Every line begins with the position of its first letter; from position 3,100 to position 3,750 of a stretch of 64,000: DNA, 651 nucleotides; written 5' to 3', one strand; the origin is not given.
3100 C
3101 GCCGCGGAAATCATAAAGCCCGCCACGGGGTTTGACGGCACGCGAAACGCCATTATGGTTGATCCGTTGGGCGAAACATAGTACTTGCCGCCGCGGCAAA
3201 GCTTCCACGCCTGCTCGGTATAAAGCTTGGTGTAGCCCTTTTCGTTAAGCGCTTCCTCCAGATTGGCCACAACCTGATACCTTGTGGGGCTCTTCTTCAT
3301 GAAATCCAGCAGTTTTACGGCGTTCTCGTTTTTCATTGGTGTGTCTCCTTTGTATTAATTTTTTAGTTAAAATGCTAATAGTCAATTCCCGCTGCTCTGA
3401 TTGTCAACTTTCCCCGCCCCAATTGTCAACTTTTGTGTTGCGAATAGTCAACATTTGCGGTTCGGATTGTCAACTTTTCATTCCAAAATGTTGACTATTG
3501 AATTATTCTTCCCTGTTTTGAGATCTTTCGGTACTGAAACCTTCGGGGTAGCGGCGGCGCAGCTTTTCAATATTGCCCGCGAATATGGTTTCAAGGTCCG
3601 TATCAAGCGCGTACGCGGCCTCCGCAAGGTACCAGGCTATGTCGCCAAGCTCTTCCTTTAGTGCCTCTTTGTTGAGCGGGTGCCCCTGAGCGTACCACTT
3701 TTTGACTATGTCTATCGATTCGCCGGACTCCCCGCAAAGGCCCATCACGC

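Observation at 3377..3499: Strictly 22-bp-periodic array of five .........-type boxes plus an inverted copy upstream of the M18 aminopeptidase gene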

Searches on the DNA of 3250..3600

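Call 45: search_rna_families(source=window, start=3250, end=3600, threshold=evalue, max_evalue=10)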
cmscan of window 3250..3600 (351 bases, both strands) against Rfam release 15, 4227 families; matches with E-value up to 10: 3.
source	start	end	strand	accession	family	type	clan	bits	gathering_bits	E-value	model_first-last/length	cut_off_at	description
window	3425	3452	-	RF03606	mir-2071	Gene; miRNA;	-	12.9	100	7.9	1-74/74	no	mir-2071 microRNA precursor family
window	3398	3466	+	RF01563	DdR13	Gene; snRNA; snoRNA; CD-box;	-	11.6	65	7.3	1-80/80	no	Dictyostelium snoRNA DdR13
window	3360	3507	-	RF02004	group-II-D1D4-5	Intron;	CL00102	10.7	34.5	6.7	1-201/201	no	Group II catalytic intron D1-D4-5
